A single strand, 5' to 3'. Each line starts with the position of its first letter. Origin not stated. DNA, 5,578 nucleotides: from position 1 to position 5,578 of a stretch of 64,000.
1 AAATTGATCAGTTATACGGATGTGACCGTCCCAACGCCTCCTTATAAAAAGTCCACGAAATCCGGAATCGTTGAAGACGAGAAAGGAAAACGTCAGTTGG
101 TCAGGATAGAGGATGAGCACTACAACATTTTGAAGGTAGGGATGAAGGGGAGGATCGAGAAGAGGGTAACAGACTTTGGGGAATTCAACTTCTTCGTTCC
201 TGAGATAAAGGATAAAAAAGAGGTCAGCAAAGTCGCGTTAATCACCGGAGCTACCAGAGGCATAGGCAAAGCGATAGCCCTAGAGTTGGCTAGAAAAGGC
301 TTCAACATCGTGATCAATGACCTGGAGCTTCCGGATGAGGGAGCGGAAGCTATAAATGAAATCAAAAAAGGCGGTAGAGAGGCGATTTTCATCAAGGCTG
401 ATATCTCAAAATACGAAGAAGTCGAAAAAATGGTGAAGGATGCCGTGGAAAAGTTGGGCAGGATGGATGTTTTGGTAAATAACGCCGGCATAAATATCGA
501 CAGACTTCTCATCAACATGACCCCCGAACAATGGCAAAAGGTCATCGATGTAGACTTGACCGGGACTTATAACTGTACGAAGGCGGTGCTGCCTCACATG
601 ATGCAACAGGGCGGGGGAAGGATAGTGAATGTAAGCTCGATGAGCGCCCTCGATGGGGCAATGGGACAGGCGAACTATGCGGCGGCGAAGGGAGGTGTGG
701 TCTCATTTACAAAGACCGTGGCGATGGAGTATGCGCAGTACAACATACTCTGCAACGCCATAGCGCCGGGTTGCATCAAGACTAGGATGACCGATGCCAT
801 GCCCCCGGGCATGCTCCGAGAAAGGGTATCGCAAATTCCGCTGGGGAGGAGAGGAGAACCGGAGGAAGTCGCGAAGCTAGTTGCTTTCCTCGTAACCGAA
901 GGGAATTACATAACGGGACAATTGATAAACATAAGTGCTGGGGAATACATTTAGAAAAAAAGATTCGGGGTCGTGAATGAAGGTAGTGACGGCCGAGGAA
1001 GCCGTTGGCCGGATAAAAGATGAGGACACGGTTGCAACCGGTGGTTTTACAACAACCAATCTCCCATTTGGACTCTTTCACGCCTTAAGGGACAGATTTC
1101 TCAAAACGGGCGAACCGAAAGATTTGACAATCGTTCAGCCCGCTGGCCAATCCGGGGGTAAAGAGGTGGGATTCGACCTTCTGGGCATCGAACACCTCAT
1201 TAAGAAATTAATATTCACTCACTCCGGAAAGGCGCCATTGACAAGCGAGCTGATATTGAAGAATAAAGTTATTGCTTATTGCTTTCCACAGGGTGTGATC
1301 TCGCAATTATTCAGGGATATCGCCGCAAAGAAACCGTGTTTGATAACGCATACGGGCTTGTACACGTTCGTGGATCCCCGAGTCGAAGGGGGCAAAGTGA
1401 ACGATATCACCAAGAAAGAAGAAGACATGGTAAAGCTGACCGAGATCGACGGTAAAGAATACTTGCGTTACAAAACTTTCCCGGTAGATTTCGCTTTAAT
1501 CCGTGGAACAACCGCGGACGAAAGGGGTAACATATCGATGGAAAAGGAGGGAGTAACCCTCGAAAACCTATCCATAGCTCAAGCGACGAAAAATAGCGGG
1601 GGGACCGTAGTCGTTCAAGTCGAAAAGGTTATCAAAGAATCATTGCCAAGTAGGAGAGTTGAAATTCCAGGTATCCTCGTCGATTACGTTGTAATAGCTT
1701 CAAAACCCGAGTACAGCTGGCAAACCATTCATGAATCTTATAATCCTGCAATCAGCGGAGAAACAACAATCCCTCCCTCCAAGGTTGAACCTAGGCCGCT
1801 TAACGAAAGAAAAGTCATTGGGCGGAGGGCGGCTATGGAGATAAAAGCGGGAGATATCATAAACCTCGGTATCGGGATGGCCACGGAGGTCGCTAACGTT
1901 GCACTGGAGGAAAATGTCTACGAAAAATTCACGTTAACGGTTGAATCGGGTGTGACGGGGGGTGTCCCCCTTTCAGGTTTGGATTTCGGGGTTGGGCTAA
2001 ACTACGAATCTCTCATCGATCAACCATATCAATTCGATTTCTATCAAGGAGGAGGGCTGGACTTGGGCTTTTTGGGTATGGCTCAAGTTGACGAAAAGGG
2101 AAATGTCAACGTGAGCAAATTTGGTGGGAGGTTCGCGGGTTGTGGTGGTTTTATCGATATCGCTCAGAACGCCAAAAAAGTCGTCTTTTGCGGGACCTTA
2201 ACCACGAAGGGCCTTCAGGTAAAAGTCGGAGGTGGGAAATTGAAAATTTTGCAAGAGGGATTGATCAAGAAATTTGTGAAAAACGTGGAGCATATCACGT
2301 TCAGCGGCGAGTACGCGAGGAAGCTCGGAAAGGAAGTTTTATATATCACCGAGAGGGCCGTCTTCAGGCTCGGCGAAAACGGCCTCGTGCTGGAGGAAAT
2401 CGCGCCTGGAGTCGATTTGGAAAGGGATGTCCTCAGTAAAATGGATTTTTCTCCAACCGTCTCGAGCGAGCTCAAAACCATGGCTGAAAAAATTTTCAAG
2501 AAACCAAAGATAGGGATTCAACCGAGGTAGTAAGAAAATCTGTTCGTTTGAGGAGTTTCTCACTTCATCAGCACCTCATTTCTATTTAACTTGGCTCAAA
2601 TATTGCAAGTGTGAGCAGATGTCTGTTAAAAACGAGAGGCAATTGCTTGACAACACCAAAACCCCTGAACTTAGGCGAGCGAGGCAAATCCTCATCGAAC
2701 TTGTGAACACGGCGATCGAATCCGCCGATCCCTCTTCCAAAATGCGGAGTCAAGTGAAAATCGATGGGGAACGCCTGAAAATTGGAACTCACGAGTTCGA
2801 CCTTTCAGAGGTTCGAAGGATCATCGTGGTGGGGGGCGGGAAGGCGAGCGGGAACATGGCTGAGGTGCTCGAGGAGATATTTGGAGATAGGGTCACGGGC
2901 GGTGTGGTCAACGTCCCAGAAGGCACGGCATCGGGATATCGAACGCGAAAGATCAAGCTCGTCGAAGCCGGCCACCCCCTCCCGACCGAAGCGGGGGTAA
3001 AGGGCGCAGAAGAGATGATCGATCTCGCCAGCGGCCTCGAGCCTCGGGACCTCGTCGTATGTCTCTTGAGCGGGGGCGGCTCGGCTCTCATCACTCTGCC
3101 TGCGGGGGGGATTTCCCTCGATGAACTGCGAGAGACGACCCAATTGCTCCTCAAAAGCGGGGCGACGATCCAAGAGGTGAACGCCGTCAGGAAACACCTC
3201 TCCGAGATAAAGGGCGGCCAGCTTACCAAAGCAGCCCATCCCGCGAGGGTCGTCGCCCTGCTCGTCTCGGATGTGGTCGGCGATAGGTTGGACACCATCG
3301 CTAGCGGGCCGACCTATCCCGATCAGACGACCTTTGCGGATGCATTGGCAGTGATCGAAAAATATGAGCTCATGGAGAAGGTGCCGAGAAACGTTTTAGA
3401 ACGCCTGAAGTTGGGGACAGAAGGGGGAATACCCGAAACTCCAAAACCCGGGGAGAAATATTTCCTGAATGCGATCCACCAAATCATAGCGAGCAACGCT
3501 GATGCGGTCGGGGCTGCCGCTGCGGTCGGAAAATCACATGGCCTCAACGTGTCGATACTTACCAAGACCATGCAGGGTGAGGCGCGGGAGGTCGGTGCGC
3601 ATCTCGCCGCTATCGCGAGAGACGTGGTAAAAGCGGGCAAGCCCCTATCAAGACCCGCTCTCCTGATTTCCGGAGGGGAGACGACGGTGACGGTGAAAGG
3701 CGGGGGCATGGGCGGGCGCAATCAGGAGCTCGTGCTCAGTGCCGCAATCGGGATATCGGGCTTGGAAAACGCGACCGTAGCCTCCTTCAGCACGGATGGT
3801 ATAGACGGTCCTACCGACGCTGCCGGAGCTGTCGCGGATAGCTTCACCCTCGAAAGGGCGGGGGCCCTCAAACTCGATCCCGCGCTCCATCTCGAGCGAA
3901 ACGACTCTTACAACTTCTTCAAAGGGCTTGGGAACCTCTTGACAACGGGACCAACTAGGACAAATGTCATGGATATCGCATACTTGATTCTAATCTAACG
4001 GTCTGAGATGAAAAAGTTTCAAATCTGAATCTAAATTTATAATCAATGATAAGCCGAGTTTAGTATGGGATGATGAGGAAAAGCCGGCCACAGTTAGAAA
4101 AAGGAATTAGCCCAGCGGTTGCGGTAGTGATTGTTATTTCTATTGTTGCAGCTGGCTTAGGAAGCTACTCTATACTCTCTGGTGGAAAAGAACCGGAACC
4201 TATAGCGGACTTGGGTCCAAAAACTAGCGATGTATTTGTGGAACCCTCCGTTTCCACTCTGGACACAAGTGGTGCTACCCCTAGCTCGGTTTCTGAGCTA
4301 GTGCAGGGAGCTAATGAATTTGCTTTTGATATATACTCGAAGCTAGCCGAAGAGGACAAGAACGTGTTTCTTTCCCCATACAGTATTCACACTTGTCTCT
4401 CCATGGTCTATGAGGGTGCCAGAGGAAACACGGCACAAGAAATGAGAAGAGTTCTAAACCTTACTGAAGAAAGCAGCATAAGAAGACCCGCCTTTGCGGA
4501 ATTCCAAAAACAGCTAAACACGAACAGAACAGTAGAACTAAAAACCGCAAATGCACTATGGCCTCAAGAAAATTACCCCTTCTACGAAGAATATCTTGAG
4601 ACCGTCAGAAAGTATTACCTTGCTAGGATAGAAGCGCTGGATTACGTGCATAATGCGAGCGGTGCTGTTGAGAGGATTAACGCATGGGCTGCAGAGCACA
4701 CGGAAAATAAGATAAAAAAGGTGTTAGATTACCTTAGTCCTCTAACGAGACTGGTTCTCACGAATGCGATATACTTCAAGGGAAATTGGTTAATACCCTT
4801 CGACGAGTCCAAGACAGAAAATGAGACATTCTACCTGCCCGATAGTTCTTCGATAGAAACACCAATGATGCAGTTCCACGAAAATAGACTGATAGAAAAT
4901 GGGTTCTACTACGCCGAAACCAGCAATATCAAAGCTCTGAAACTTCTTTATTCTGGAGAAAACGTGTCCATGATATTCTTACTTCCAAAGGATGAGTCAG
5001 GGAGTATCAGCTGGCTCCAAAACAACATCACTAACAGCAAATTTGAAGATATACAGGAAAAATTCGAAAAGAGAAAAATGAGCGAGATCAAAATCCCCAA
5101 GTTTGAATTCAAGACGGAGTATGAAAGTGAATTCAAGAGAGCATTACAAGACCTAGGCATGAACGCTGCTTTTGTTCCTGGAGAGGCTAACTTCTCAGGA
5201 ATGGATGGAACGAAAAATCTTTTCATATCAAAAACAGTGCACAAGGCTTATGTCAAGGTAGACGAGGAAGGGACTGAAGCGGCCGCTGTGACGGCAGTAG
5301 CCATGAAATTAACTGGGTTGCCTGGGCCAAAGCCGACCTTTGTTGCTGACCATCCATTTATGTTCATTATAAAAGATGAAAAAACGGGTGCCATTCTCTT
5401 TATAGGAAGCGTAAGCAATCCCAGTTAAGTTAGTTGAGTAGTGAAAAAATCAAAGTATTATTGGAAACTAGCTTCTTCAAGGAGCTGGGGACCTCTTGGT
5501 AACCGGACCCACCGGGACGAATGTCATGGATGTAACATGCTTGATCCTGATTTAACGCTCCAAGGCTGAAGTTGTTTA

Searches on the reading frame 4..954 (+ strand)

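Call 42: search_protein_families(library=pfam, proteins=[window:4-954:+], max_evalue=0.0001)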
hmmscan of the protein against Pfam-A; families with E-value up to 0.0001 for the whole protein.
window:4-954:+ (316 aa): 3 families
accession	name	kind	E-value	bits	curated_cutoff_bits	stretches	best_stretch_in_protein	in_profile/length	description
PF00106.31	adh_short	-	4.7e-64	215.9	26.6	1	76-265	1-189/195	short chain dehydrogenase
PF13561.12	adh_short_C2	-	2.1e-63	214.5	27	1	82-313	1-234/236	Enoyl-(Acyl carrier protein) reductase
PF08659.16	KR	-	2.7e-21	76.8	22.6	1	78-230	3-154/180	KR domain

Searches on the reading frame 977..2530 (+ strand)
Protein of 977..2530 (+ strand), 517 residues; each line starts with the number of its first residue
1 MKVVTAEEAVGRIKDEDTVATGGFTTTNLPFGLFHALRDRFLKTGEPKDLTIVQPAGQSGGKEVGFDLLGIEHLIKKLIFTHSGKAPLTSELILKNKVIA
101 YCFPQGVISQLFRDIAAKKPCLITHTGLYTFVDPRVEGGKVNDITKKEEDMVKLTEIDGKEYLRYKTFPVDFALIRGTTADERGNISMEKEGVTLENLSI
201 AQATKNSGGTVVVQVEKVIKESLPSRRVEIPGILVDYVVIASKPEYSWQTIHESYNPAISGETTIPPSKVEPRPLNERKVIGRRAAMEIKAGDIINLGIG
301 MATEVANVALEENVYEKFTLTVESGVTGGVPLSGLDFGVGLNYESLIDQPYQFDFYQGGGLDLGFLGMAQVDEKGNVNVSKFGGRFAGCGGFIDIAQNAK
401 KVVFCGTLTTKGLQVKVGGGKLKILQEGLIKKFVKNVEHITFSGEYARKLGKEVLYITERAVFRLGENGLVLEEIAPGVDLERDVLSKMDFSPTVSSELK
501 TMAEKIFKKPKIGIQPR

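Call 42: search_protein_families(library=pfam, proteins=[window:977-2530:+], max_evalue=0.0001)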
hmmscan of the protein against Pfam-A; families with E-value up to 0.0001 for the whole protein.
window:977-2530:+ (517 aa): 2 families
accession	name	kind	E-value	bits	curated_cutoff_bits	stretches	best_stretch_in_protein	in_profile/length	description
PF01144.29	CoA_trans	-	2.6e-37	128.8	23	2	5-240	3-216/217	Coenzyme A transferase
PF16957.11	Mal_decarbox_Al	-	9.2e-08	31.3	25.4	1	171-246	139-209/546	Malonate decarboxylase, alpha subunit, transporter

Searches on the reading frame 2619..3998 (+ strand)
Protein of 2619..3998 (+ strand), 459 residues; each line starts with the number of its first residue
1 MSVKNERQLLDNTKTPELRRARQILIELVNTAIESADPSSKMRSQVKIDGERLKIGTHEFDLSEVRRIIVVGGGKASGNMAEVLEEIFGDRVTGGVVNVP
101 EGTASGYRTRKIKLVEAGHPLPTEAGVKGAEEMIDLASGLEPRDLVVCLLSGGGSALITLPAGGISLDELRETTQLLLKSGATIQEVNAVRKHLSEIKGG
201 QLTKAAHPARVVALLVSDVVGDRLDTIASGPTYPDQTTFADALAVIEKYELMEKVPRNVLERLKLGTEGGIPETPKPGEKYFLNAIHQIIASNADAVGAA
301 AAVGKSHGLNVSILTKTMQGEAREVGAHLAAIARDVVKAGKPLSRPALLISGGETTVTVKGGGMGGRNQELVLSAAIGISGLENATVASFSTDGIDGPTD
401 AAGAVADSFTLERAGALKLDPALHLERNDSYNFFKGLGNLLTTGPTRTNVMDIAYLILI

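Call 42: search_protein_families(library=pfam, proteins=[window:2619-3998:+], max_evalue=0.0001)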
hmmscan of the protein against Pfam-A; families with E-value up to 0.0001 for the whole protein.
window:2619-3998:+ (459 aa): 2 families
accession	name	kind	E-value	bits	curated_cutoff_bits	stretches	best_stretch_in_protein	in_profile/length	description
PF13660.11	DUF4147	-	2.2e-84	283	23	1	27-263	4-233/234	Domain of unknown function (DUF4147)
PF05161.18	MOFRL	-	2.2e-38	131.1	28.3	1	348-452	2-106/106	MOFRL family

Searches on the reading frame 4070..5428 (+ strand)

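Call 42: search_protein_families(library=pfam, proteins=[window:4070-5428:+], max_evalue=0.0001)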
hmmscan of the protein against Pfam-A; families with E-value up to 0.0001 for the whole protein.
window:4070-5428:+ (452 aa): 1 family
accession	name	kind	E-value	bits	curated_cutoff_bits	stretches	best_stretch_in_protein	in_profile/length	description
PF00079.25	Serpin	-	2.1e-113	379.8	27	1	80-451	2-370/370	Serpin (serine protease inhibitor)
